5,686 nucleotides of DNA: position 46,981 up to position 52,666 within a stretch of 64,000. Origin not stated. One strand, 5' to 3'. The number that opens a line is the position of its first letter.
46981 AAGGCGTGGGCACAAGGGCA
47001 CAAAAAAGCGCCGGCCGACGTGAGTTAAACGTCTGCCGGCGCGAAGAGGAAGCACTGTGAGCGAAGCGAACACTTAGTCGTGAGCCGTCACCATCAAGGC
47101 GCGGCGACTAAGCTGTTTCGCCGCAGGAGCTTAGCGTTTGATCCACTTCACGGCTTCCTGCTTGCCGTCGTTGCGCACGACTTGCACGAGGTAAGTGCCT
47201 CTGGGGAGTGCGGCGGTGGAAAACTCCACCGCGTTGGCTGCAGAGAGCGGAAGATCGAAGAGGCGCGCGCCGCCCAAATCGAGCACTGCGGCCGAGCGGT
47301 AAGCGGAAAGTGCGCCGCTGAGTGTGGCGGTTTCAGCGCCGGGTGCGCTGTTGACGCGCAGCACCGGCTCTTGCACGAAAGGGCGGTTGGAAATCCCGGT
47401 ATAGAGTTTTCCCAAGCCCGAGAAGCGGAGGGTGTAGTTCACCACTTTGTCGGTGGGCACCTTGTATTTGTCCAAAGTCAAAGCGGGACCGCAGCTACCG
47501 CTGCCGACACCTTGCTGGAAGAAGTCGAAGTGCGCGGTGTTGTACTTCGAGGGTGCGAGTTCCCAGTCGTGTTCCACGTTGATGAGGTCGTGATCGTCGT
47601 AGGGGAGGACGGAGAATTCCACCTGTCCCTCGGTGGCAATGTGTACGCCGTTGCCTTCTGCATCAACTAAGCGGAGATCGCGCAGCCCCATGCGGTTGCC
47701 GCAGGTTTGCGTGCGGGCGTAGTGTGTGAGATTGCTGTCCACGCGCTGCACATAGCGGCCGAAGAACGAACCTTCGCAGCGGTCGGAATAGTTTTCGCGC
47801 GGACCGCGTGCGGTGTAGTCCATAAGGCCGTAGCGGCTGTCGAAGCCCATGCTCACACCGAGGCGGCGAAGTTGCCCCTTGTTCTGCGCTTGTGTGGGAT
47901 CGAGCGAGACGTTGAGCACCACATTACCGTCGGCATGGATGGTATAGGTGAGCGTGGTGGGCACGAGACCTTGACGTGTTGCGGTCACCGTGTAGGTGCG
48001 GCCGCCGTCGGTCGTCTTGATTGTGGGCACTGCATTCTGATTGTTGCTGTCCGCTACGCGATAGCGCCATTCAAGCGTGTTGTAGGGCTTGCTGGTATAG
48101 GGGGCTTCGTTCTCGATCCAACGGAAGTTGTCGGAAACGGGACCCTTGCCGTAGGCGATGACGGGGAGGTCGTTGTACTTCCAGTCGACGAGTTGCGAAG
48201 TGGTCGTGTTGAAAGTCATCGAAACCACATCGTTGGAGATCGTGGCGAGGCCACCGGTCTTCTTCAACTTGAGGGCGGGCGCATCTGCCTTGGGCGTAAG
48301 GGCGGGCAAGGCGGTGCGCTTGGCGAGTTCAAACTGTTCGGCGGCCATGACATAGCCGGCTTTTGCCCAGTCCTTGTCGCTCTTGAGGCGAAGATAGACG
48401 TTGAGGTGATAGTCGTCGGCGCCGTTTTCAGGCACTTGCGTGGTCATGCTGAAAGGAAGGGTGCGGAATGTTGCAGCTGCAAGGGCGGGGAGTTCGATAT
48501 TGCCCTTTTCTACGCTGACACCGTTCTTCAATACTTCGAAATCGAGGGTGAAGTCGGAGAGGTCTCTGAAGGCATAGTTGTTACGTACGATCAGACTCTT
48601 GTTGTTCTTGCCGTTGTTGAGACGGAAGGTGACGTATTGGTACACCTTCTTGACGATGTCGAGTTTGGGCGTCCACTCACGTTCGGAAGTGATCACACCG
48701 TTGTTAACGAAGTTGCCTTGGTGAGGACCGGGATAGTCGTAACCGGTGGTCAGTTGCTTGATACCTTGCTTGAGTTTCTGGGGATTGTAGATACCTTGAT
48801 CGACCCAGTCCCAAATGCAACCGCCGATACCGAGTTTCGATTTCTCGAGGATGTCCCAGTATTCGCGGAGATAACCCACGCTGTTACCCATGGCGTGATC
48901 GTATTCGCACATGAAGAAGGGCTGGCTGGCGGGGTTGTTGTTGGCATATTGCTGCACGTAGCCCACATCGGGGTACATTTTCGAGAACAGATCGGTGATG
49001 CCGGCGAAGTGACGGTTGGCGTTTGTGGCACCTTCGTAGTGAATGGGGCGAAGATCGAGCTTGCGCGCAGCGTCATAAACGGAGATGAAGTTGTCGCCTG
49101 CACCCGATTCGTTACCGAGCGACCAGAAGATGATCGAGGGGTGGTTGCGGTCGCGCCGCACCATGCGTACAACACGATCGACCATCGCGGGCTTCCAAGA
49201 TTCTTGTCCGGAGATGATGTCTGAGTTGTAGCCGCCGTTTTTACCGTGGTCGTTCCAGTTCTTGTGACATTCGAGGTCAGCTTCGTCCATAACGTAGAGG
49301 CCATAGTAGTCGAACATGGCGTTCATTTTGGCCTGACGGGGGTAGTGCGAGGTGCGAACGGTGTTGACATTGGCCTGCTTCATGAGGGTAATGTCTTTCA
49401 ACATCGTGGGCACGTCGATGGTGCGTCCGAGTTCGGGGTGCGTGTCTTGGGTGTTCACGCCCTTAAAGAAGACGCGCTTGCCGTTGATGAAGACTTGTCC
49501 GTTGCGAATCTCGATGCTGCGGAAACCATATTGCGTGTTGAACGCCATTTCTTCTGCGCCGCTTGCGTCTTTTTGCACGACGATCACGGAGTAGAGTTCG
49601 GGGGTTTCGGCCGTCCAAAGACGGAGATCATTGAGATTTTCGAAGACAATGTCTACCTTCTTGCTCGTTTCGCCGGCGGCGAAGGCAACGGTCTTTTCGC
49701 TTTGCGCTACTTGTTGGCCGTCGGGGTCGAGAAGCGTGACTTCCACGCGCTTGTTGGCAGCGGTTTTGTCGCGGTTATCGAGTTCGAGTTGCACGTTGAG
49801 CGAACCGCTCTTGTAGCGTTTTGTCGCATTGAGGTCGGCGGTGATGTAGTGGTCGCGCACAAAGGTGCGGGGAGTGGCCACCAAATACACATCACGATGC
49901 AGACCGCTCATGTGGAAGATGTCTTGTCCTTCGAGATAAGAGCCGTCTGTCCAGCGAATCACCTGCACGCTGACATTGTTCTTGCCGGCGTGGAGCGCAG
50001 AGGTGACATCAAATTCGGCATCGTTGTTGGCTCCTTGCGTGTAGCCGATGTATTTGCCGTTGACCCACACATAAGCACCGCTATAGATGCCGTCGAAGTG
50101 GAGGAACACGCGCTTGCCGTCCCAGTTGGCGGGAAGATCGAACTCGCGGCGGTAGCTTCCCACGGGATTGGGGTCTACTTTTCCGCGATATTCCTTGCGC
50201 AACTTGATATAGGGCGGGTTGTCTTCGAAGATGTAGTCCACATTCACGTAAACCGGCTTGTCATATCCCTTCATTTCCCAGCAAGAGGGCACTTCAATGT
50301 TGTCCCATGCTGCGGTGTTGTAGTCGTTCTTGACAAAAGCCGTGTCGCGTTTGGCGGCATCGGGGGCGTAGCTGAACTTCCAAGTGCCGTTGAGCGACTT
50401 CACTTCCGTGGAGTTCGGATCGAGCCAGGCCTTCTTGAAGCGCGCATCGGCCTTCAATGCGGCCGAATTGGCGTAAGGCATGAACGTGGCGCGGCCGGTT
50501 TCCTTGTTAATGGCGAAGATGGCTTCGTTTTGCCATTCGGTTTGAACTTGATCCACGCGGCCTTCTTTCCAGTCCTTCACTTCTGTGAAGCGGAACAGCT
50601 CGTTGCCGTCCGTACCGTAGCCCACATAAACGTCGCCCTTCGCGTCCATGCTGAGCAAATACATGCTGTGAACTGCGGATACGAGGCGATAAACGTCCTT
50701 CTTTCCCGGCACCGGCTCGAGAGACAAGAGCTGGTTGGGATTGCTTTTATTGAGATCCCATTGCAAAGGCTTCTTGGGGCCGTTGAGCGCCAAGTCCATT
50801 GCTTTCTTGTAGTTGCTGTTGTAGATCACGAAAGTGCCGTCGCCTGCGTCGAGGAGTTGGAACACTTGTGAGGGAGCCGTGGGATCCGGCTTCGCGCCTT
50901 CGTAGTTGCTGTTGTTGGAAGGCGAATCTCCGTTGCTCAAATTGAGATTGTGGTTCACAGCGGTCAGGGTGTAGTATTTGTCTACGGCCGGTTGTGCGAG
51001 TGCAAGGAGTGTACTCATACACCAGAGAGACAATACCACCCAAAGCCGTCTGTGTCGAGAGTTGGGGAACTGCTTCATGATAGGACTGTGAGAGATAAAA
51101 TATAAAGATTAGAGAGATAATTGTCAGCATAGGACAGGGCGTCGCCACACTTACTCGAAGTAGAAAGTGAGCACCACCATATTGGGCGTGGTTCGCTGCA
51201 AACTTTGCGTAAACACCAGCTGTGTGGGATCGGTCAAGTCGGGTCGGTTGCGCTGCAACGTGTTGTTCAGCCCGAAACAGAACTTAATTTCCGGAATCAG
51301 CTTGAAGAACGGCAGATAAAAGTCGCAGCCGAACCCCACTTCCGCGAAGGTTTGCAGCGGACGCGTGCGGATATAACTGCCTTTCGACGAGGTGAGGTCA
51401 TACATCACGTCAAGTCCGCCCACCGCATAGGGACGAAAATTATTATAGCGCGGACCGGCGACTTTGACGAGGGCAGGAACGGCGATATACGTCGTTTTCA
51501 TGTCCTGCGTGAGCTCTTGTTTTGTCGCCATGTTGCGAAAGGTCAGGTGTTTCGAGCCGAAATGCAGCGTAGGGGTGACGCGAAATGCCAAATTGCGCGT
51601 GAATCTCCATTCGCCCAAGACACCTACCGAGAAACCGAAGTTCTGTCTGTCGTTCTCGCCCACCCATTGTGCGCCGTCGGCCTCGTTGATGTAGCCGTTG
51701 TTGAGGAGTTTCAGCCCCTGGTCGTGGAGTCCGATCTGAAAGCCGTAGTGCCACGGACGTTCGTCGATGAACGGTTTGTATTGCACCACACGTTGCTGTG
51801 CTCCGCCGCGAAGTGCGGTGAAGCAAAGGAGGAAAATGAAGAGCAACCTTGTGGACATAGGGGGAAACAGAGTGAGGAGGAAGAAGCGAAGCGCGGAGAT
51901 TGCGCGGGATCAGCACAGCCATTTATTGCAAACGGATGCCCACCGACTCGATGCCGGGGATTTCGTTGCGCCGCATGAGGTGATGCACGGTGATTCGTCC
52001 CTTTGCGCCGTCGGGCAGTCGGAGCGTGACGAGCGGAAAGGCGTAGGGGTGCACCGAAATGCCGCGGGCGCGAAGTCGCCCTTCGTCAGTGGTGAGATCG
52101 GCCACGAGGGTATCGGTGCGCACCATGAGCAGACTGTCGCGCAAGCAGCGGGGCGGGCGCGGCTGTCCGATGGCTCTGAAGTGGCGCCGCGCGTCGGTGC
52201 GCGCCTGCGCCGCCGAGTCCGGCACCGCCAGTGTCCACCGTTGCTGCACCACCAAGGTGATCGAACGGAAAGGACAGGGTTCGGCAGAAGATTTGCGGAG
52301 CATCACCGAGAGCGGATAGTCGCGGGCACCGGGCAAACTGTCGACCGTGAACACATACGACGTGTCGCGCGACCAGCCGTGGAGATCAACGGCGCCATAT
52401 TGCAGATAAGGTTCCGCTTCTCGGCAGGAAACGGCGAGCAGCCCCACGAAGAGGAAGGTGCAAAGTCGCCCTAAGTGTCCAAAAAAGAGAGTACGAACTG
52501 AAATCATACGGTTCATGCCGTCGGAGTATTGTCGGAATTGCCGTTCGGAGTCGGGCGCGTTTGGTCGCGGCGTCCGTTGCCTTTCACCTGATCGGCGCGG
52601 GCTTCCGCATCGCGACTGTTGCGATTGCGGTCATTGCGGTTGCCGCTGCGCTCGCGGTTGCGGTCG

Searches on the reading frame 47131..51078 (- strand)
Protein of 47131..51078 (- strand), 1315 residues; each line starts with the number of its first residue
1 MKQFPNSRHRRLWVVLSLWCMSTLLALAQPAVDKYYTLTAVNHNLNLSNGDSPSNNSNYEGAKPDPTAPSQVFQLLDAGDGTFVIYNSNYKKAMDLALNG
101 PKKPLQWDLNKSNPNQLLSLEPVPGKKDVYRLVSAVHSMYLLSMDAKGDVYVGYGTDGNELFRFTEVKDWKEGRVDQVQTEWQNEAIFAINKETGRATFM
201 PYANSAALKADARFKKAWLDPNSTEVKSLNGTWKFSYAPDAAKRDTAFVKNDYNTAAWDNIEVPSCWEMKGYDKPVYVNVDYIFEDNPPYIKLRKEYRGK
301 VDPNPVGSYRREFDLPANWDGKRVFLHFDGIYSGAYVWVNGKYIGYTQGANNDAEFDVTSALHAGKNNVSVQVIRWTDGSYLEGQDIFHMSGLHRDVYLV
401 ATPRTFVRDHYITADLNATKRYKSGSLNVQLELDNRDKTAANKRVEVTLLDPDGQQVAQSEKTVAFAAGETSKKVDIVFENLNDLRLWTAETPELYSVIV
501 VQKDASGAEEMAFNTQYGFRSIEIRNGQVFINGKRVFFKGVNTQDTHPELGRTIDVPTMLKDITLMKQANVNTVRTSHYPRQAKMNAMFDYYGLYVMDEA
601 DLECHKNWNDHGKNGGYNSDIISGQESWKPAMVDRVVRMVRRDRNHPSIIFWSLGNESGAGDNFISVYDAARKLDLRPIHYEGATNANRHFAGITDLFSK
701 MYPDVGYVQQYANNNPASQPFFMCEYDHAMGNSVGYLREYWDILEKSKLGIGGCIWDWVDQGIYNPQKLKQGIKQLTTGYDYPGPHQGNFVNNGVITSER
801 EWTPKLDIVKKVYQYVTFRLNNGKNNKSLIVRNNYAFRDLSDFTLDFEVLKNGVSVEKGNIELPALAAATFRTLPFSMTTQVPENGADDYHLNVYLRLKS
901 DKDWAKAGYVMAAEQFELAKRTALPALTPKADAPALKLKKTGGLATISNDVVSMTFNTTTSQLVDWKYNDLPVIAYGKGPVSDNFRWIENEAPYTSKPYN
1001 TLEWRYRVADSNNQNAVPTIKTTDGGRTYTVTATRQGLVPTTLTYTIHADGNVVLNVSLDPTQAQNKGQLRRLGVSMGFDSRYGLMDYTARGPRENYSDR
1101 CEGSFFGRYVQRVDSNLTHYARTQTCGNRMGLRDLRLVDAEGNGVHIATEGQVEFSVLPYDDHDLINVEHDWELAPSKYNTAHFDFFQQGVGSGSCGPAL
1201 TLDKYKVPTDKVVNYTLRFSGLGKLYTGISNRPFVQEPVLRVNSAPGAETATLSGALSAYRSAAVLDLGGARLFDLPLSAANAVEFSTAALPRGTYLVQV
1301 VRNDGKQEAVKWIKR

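Call 51: search_protein_families(library=ncbifam, proteins=[window:47131-51078:-], max_evalue=0.00001)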
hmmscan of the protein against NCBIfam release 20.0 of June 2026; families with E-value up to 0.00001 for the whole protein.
window:47131-51078:- (1315 aa): 11 families
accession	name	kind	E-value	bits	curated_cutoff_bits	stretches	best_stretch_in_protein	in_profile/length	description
NF052611.1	beta_gal_Bga2A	equivalog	1.2e-258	861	999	1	183-1220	3-1005/1007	beta-galactosidase, LacZ type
NF041100.1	betagal_LacZ_Ttogales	equivalog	9.9e-219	728.8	2000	1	181-1218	2-983/1090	beta-galactosidase LacZ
NF007666.0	PRK10340.1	equivalog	1.2e-210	702.1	1284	1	181-1212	3-991/1030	beta-galactosidase subunit alpha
NF007074.0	PRK09525.1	subfamily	2.7e-185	618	1221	1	179-1193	14-999/1027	beta-galactosidase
NF049891.1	Bet1-4galacdseBT4156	equivalog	1.5e-58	198.5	1700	1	248-982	34-717/946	exo-beta-1,4-galactosidase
NF041462.1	GalA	equivalog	2.4e-58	197.9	900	2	234-600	22-370/763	beta-galactosidase GalA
NF041463.1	GalB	equivalog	1.7e-50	171.7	900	1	193-659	37-480/869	beta-galactosidase GalB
NF007538.0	PRK10150.1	equivalog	3.1e-49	167.8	544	1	223-698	9-467/607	beta-glucuronidase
NF050095.1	BetGlucuronLacZ4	equivalog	3.3e-41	141.1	950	1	305-668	60-419/666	beta-glucuronidase LacZ4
NF049890.1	Bet1-4galacdseBT4151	equivalog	5.2e-29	100.8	1500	1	306-659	108-452/952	exo-beta-1,4-galactosidase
NF049877.1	GlucurArabfur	equivalog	2.1e-25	88.6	1800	1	235-666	358-778/1400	beta-d-glucuronidase/beta-L-arabinofuranosidase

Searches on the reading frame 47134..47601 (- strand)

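Call 58: search_protein_families(library=pfam, proteins=[window:47134-47601:-], max_evalue=0.001)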
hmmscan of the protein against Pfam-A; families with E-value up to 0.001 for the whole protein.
window:47134-47601:- (156 aa): 1 family
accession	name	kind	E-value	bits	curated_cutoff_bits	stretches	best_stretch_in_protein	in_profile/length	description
PF02929.23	Bgal_small_N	-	2.3e-09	37.8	25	1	1-59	191-247/248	Beta galactosidase small chain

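Call 80: search_protein_families(library=ncbifam, proteins=[window:47134-47601:-], max_evalue=0.5)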
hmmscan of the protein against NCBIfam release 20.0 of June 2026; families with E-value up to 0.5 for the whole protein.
window:47134-47601:- (156 aa): 3 families
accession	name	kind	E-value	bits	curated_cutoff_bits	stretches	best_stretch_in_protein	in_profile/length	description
NF007666.0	PRK10340.1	equivalog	0.00078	17.4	1284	1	1-58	940-995/1030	beta-galactosidase subunit alpha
TIGR04183.1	Por_Secre_tail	domain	0.0015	18.5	23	1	104-156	23-72/72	T9SS type A sorting domain-containing protein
NF052611.1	beta_gal_Bga2A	equivalog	0.068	11.1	999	1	1-61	945-1005/1007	beta-galactosidase, LacZ type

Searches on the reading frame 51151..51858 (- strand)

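Call 51: search_protein_families(library=ncbifam, proteins=[window:51151-51858:-], max_evalue=0.00001)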
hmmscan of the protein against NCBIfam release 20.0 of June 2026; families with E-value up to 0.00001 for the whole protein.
window:51151-51858:- (235 aa): 1 family
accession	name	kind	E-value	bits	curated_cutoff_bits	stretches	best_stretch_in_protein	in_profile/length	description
NF052311.1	T9SS_PorT_SprT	equivalog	6.8e-70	235.1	125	1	5-235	5-239/239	type IX secretion/gliding motility protein PorT/SprT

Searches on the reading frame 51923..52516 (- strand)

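Call 51: search_protein_families(library=ncbifam, proteins=[window:51923-52516:-], max_evalue=0.00001)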
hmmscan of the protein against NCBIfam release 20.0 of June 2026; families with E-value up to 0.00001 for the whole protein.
window:51923-52516:- (197 aa): 1 family
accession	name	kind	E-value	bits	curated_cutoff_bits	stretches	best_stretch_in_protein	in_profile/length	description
TIGR03511.1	GldH_lipo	subfamily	2.4e-13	50.5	78.7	1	131-196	86-153/155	gliding motility lipoprotein GldH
